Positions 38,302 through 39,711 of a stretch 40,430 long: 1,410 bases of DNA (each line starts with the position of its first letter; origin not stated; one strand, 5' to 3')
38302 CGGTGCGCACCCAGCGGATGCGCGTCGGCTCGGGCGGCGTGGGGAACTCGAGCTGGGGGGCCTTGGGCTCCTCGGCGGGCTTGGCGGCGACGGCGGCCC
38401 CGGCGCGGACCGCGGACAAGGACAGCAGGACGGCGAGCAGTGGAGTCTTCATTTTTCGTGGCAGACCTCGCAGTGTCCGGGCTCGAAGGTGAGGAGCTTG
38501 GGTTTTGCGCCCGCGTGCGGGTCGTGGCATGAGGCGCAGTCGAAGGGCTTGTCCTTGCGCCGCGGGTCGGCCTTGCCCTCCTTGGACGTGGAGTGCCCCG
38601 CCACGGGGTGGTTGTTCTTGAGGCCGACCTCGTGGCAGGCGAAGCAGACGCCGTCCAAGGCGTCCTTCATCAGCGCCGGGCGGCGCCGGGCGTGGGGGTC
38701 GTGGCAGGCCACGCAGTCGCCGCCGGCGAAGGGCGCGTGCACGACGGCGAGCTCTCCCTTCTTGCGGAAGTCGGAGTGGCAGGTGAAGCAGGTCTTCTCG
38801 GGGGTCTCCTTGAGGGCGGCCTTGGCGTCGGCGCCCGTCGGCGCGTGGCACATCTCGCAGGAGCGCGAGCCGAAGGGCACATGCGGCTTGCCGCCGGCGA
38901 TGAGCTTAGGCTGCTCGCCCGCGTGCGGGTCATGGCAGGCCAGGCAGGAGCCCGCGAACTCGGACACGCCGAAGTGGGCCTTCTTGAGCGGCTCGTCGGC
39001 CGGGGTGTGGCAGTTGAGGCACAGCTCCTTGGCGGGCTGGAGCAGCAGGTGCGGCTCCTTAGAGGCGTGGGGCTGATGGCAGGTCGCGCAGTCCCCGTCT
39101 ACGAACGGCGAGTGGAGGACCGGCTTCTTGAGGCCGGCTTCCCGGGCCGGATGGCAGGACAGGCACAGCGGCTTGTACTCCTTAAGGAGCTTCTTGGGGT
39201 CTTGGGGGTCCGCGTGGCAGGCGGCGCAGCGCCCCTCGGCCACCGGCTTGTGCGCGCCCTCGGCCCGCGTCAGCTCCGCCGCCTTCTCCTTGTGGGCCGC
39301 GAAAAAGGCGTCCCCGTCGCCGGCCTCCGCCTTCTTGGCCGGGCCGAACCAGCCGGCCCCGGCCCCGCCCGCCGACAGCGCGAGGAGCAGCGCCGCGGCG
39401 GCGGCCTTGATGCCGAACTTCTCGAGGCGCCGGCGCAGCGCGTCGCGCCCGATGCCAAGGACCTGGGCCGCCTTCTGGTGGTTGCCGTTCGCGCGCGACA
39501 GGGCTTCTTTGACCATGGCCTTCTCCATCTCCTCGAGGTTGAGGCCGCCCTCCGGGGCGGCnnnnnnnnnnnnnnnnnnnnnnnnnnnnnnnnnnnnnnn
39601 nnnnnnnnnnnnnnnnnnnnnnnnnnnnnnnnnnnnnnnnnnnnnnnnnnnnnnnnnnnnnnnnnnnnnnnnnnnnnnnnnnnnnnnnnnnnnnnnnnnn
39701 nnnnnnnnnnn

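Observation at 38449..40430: In-frame fusion of an NtrC-type sigma-54 activator to a membrane anchor and an 11-heme periplasmic cytochrome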

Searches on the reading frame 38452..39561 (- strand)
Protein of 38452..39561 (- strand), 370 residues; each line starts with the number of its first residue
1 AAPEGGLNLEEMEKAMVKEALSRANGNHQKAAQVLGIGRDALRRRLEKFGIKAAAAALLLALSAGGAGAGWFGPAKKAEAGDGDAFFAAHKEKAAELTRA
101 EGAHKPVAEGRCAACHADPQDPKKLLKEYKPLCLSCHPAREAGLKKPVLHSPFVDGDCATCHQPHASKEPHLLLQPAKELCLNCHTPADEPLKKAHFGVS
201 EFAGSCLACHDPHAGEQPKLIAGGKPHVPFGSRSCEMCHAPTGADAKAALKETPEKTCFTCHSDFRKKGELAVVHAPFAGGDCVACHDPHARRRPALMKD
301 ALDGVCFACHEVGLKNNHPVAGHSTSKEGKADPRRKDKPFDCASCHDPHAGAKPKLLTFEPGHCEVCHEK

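Call 8: find_homologous_proteins(query=window:38452-39561:-, max_evalue=0.00001)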
Query window:38452-39561:- (370 aa): 2390 proteins with E <= 0.00001 among 8000 candidates; the best 120 are listed.
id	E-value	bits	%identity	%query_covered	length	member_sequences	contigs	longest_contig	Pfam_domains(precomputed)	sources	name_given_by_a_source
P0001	2.2e-131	457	55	99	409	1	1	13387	PF09699.16,PF14537.12,PF02954.26,PF02085.22,PF14522.12,PF22113.2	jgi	jgi:predicted CXXCH cytochrome family protein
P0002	5.9e-131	455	56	100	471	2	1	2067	PF09699.16,PF14537.12,PF22678.2,PF25601.2,PF02954.26,PF02085.22,PF14522.12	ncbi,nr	ncbi:MAG: cytochrome c3 family protein, partial [Elusimicrobia bacterium]|nr:cytochrome c3 family pr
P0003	3.0e-104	367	53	89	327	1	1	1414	PF09699.16,PF14537.12,PF02085.22,PF14522.12,PF22113.2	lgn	-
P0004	7.7e-103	363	53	87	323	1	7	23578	PF09699.16,PF14537.12,PF02085.22,PF14522.12,PF22113.2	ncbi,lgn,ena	-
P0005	2.2e-99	351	54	81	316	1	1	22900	PF09699.16,PF14537.12,PF14522.12,PF22113.2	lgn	-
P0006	1.3e-98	349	50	87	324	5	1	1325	PF09699.16,PF14537.12,PF02085.22,PF14522.12,PF22113.2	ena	-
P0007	3.6e-98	347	53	77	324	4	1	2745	PF09699.16,PF14537.12,PF02085.22,PF14522.12,PF22113.2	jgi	jgi:predicted CXXCH cytochrome family protein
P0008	1.0e-97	346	52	88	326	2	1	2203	PF09699.16,PF14537.12,PF02085.22,PF14522.12,PF22113.2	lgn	-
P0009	2.7e-97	344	53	84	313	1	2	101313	PF09699.16,PF14537.12,PF02085.22,PF14522.12,PF22113.2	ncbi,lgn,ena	-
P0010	1.0e-96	343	51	86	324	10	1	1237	PF09699.16,PF14537.12,PF02085.22,PF14522.12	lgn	-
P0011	9.2e-84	300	58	66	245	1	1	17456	PF09699.16,PF14537.12,PF02085.22,PF14522.12,PF22113.2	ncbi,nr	ncbi:MAG: cytochrome c3 family protein [Elusimicrobia bacterium]|nr:cytochrome c3 family protein [El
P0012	1.0e-79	287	35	77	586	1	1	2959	PF09699.16,PF14537.12,PF22678.2,PF02085.22,PF14522.12,PF22113.2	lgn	-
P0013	1.2e-78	283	33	77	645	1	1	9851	PF09699.16,PF14537.12,PF22678.2,PF02085.22,PF14522.12,PF22113.2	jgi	jgi:DmsE family decaheme c-type cytochrome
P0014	1.2e-76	276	32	76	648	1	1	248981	PF09699.16,PF14537.12,PF22678.2,PF02085.22,PF14522.12,PF22113.2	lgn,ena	-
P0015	4.9e-76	274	32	70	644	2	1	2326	PF09699.16,PF14537.12,PF02085.22,PF14522.12,PF22113.2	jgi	jgi:predicted CXXCH cytochrome family protein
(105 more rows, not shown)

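Call 10: find_encoding_contigs(protein=P0001, flank=8000, max_places=3)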
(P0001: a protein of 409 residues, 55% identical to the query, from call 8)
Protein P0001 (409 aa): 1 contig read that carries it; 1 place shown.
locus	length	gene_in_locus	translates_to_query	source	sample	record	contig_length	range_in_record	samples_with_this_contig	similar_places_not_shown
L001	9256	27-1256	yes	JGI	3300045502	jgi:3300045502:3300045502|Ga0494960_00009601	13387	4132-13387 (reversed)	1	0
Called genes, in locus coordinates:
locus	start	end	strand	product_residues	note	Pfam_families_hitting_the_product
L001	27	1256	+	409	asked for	PF02954:HTH_8, PF02085:Cytochrom_CIII (faint), PF14522:Cytochrome_C7 (faint), PF22113:Mtrc-MtrF_II-IV_dom (faint), PF09699:Paired_CXXCH_1 (weak), PF14537:Cytochrom_c3_2 (faint), PF09699:Paired_CXXCH_1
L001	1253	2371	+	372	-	PF08450:SGL (faint), PF01436:NHL (faint), PF25021:TEN_NHL (faint), PF06739:SBBP (faint), PF22807:TrAA12 (faint)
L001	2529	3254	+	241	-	PF14522:Cytochrome_C7 (faint), PF09699:Paired_CXXCH_1 (faint)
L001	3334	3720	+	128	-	PF12760:Zn_ribbon_IS1595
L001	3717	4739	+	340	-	PF01436:NHL (faint), PF25021:TEN_NHL (faint), PF17170:DUF5128 (faint)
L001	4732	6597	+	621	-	PF13435:Cytochrome_C554 (faint), PF14522:Cytochrome_C7 (faint), PF14537:Cytochrom_c3_2 (faint), PF22113:Mtrc-MtrF_II-IV_dom (faint), PF09699:Paired_CXXCH_1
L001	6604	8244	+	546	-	-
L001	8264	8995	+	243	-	-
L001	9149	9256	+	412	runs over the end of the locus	PF00291:PALP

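Call 11: find_encoding_contigs(protein=P0002, flank=3000, max_places=3)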
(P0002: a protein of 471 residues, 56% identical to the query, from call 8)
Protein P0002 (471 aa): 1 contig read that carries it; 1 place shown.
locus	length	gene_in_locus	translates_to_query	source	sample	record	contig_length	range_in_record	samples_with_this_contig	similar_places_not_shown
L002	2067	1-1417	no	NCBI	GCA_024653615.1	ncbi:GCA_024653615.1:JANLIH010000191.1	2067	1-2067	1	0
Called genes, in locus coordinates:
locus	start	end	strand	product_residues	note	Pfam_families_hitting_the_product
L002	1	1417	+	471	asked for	PF25601:AAA_lid_14, PF02954:HTH_8, PF02085:Cytochrom_CIII (faint), PF14522:Cytochrome_C7 (faint), PF22678:Cytochrom_c_NrfB-like (faint), PF09699:Paired_CXXCH_1 (weak), PF14537:Cytochrom_c3_2 (weak), PF09699:Paired_CXXCH_1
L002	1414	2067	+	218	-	PF01436:NHL (faint)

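Call 12: find_encoding_contigs(protein=P0009, flank=8000, max_places=2)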
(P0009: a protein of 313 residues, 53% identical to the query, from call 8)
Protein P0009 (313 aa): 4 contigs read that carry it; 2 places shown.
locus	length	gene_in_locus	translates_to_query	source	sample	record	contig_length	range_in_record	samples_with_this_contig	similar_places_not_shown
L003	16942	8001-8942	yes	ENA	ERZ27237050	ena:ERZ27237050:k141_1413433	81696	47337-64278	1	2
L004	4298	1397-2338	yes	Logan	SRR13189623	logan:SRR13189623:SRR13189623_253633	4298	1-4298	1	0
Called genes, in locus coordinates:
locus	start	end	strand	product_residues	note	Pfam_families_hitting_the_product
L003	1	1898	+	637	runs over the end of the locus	-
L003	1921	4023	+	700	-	PF09699:Paired_CXXCH_1 (faint), PF14522:Cytochrome_C7 (faint), PF00684:DnaJ_CXXCXGXG (faint), PF14537:Cytochrom_c3_2 (faint)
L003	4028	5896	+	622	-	PF02085:Cytochrom_CIII (faint), PF09699:Paired_CXXCH_1 (faint), PF14522:Cytochrome_C7 (faint), PF14537:Cytochrom_c3_2 (faint), PF22113:Mtrc-MtrF_II-IV_dom (weak), PF01292:Ni_hydr_CYTB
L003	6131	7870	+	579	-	PF03264:Cytochrom_NNT, PF02085:Cytochrom_CIII (faint), PF14522:Cytochrome_C7 (faint), PF14537:Cytochrom_c3_2 (faint)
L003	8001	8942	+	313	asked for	PF02085:Cytochrom_CIII (faint), PF22113:Mtrc-MtrF_II-IV_dom (faint), PF14522:Cytochrome_C7 (faint), PF09699:Paired_CXXCH_1, PF14537:Cytochrom_c3_2 (weak), PF09699:Paired_CXXCH_1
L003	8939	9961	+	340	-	PF13360:PQQ_2 (faint), PF08450:SGL (faint), PF17170:DUF5128 (faint), PF25021:TEN_NHL (faint), PF06739:SBBP (faint), PF01436:NHL (weak)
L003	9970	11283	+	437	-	PF02085:Cytochrom_CIII (faint), PF14522:Cytochrome_C7 (faint), PF22678:Cytochrom_c_NrfB-like (faint), PF09699:Paired_CXXCH_1, PF14537:Cytochrom_c3_2 (weak), PF09699:Paired_CXXCH_1, PF22113:Mtrc-MtrF_II-IV_dom (weak), PF09699:Paired_CXXCH_1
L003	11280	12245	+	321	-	PF00578:AhpC-TSA, PF08534:Redoxin, PF07721:TPR_4 (faint), PF13374:TPR_10 (faint), PF13424:TPR_12 (faint), PF13432:TPR_16 (weak), PF14559:TPR_19 (weak), PF13432:TPR_16 (weak), +6 more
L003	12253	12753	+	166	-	PF14537:Cytochrom_c3_2 (faint), PF09699:Paired_CXXCH_1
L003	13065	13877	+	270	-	PF22741:PTP-NADK (weak), PF22785:Tc-R-P, PF00782:DSPc, PF13350:Y_phosphatase3 (weak)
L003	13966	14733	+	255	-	PF22785:Tc-R-P (weak)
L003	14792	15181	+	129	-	-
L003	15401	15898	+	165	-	PF09699:Paired_CXXCH_1 (faint)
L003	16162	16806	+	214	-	PF03264:Cytochrom_NNT (faint), PF22113:Mtrc-MtrF_II-IV_dom (faint), PF14522:Cytochrome_C7 (faint), PF09699:Paired_CXXCH_1 (weak)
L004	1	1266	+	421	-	?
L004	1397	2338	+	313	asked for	PF02085:Cytochrom_CIII (faint), PF22113:Mtrc-MtrF_II-IV_dom (faint), PF14522:Cytochrome_C7 (faint), PF09699:Paired_CXXCH_1, PF14537:Cytochrom_c3_2 (weak), PF09699:Paired_CXXCH_1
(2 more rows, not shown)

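Call 13: find_encoding_contigs(protein=P0005, flank=8000, max_places=2)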
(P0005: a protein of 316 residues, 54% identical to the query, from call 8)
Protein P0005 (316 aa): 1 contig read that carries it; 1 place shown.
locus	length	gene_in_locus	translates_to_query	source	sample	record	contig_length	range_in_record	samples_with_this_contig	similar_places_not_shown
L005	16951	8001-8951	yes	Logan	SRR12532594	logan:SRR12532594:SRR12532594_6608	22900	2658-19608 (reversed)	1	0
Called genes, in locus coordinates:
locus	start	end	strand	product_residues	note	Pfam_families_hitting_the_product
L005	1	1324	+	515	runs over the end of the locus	PF02310:B12-binding, PF04055:Radical_SAM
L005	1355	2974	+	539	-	-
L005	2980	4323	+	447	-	PF14522:Cytochrome_C7 (faint), PF14537:Cytochrom_c3_2 (faint), PF02085:Cytochrom_CIII (faint), PF09699:Paired_CXXCH_1, PF22113:Mtrc-MtrF_II-IV_dom, PF09699:Paired_CXXCH_1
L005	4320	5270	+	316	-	PF08534:Redoxin, PF00578:AhpC-TSA, PF13428:TPR_14 (faint), PF07721:TPR_4 (faint), PF14559:TPR_19 (faint), PF13181:TPR_8 (faint), PF13432:TPR_16 (weak)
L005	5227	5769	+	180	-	PF09699:Paired_CXXCH_1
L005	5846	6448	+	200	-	PF22113:Mtrc-MtrF_II-IV_dom (faint)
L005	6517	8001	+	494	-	PF00672:HAMP, PF00512:HisKA, PF02518:HATPase_c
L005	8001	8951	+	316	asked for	PF14522:Cytochrome_C7 (faint), PF09699:Paired_CXXCH_1 (weak), PF14537:Cytochrom_c3_2 (weak), PF22113:Mtrc-MtrF_II-IV_dom (faint), PF09699:Paired_CXXCH_1, PF14537:Cytochrom_c3_2 (weak), PF09699:Paired_CXXCH_1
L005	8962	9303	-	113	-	PF03831:YjdM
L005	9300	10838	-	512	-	PF01336:tRNA_anti-codon, PF00152:tRNA-synt_2, PF01409:tRNA-synt_2d (faint)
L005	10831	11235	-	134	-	PF00072:Response_reg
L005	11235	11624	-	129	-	PF00072:Response_reg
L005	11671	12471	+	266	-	-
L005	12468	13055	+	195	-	PF02630:SCO1-SenC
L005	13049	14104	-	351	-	-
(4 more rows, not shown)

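Call 14: find_encoding_contigs(protein=P0004, flank=8000, max_places=3)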
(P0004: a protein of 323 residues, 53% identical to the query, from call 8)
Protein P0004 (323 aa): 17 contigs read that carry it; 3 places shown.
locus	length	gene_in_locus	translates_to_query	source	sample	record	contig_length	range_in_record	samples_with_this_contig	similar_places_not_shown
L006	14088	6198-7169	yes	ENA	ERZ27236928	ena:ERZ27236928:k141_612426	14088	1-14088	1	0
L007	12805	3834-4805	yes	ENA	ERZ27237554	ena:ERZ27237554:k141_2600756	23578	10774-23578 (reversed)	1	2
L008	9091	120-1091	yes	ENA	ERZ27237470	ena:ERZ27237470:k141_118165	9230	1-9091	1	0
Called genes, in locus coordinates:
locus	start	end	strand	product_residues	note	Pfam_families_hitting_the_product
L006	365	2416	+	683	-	PF14537:Cytochrom_c3_2 (faint), PF00684:DnaJ_CXXCXGXG (faint), PF09699:Paired_CXXCH_1 (faint), PF14522:Cytochrome_C7 (faint)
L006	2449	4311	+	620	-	PF02085:Cytochrom_CIII (faint), PF09699:Paired_CXXCH_1 (faint), PF14522:Cytochrome_C7 (faint), PF14537:Cytochrom_c3_2 (faint), PF01292:Ni_hydr_CYTB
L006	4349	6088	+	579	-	PF03264:Cytochrom_NNT, PF02085:Cytochrom_CIII (faint), PF14522:Cytochrome_C7 (faint), PF14537:Cytochrom_c3_2 (faint)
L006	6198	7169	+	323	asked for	PF02085:Cytochrom_CIII (faint), PF14522:Cytochrome_C7 (faint), PF09699:Paired_CXXCH_1, PF14537:Cytochrom_c3_2 (weak), PF22113:Mtrc-MtrF_II-IV_dom (weak), PF09699:Paired_CXXCH_1, PF14537:Cytochrom_c3_2 (weak), PF09699:Paired_CXXCH_1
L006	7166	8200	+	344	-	PF08450:SGL (faint), PF17170:DUF5128 (faint), PF25021:TEN_NHL (faint), PF06739:SBBP (faint), PF01436:NHL (weak)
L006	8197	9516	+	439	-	PF02085:Cytochrom_CIII (faint), PF14522:Cytochrome_C7 (faint), PF14537:Cytochrom_c3_2 (faint), PF09699:Paired_CXXCH_1, PF22113:Mtrc-MtrF_II-IV_dom, PF09699:Paired_CXXCH_1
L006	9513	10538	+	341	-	PF00578:AhpC-TSA, PF08534:Redoxin, PF07721:TPR_4 (faint), PF13432:TPR_16 (weak), PF14559:TPR_19, PF13428:TPR_14 (weak), PF13432:TPR_16, PF14559:TPR_19 (weak), +9 more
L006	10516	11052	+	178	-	PF14537:Cytochrom_c3_2 (faint), PF09699:Paired_CXXCH_1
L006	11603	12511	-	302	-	-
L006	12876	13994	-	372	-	PF13173:AAA_14, PF13635:DUF4143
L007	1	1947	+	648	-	?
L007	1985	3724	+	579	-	PF03264:Cytochrom_NNT, PF02085:Cytochrom_CIII (faint), PF14522:Cytochrome_C7 (faint), PF14537:Cytochrom_c3_2 (faint)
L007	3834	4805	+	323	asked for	PF02085:Cytochrom_CIII (faint), PF14522:Cytochrome_C7 (faint), PF09699:Paired_CXXCH_1, PF14537:Cytochrom_c3_2 (weak), PF22113:Mtrc-MtrF_II-IV_dom (weak), PF09699:Paired_CXXCH_1, PF14537:Cytochrom_c3_2 (weak), PF09699:Paired_CXXCH_1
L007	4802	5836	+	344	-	PF08450:SGL (faint), PF17170:DUF5128 (faint), PF25021:TEN_NHL (faint), PF06739:SBBP (faint), PF01436:NHL (weak)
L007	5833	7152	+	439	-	PF02085:Cytochrom_CIII (faint), PF14522:Cytochrome_C7 (faint), PF14537:Cytochrom_c3_2 (faint), PF09699:Paired_CXXCH_1, PF22113:Mtrc-MtrF_II-IV_dom, PF09699:Paired_CXXCH_1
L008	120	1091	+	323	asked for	PF02085:Cytochrom_CIII (faint), PF14522:Cytochrome_C7 (faint), PF09699:Paired_CXXCH_1, PF14537:Cytochrom_c3_2 (weak), PF22113:Mtrc-MtrF_II-IV_dom (weak), PF09699:Paired_CXXCH_1, PF14537:Cytochrom_c3_2 (weak), PF09699:Paired_CXXCH_1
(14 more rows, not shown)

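Call 26: find_related_loci(query=A1, collection=genome_contigs, flank=6000)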
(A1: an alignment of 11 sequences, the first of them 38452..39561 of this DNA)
Query A1 (370 aa) in genome_contigs; peptide patterns used: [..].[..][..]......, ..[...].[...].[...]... (x = any residue, [..] = any of these).
160 stretches matched a pattern; 75 encode a relative of the query (tblastn E <= 1e-3); 75 distinct loci.
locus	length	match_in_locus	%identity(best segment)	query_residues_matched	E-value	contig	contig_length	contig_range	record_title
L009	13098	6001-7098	81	5-370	0e+0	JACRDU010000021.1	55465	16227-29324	MAG: Elusimicrobia bacterium isolate NC_groundwater_1680_Pr3_B-0.1um_70_15 SR-2_scaffold_141_310861, whole genome shotgu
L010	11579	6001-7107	58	1-370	5e-132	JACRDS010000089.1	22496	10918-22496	MAG: Elusimicrobia bacterium isolate NC_groundwater_1678_Pr3_B-0.1um_69_20 SR-2_scaffold_141_1649716, whole genome shotg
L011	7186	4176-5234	56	3-357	3e-130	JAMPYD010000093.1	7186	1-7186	MAG: Elusimicrobiota bacterium isolate R2F_R2FSRR_metabat.61 R2F_C6228, whole genome shotgun sequence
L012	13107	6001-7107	57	1-370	5e-130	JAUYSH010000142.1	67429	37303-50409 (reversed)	MAG: Elusimicrobiota bacterium isolate C5_metabat.bin.68 C5_k141_172404, whole genome shotgun sequence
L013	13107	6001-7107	57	1-370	1e-129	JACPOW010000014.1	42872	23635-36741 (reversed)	MAG: Elusimicrobia bacterium isolate NC_groundwater_611_Pr5_B-0.1um_68_12 alan_book_18_scaffold_112885, whole genome sho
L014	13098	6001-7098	56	3-370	6e-126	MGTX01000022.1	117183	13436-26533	MAG: Elusimicrobia bacterium GWA2_66_18 gwa2_scaffold_303, whole genome shotgun sequence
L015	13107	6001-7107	56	1-370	2e-125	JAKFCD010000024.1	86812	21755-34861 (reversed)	MAG: Elusimicrobiota bacterium isolate LC012 contig-124_215, whole genome shotgun sequence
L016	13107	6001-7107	56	1-370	3e-123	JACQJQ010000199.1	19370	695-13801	MAG: Elusimicrobia bacterium isolate NC_groundwater_1155_Ag_S-0.1um_67_28 S_p1_S3_coassembly_k141_2089435, whole genome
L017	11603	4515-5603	53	6-370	3e-123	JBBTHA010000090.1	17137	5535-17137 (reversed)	MAG: Elusimicrobiota bacterium isolate H41-bin160_1 H41_bin160_1_000000000090, whole genome shotgun sequence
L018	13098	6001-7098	54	4-370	2e-119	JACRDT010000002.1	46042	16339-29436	MAG: Elusimicrobia bacterium isolate NC_groundwater_1679_Pr3_B-0.1um_69_72 SR-2_scaffold_141_164328, whole genome shotgu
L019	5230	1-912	56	63-370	2e-107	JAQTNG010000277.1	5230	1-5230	MAG: Elusimicrobia bacterium isolate STA_59 NODE_39400_length_5230_cov_2.932785_Sandtown_A, whole genome shotgun sequenc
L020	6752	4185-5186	52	36-370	6e-104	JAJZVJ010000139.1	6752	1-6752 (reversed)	MAG: bacterium isolate SKS5.bin41 NODE_22340_length_6752_cov_1.240755, whole genome shotgun sequence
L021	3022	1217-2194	52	44-370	7e-105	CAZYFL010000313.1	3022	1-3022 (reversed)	MAG TPA_asm: uncultured Elusimicrobiaceae bacterium isolate binchicken_co248_98 genome assembly, contig: NODE_73182_leng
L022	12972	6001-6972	53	46-370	1e-100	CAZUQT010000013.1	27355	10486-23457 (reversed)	MAG TPA_asm: uncultured Elusimicrobiaceae bacterium isolate SRP302447_co3_112 genome assembly, contig: NODE_4726_length_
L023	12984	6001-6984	52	42-370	5e-100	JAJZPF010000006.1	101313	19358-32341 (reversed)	MAG: bacterium isolate SKS1.bin115 NODE_286_length_101313_cov_6.498290, whole genome shotgun sequence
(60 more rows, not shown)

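Call 48: search_solved_structures(query=window:38452-39360:-, max_evalue=0.01)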
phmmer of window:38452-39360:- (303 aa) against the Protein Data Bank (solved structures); distinct sequences matched with E-value up to 0.01: 2.
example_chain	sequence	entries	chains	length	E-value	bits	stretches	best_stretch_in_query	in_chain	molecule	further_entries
6r2q_A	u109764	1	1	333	2.1e-14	56.8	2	62-148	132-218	Cystathionine beta-synthase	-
28pb_A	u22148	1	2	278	0.0098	18.5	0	137-246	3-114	Cytochrome c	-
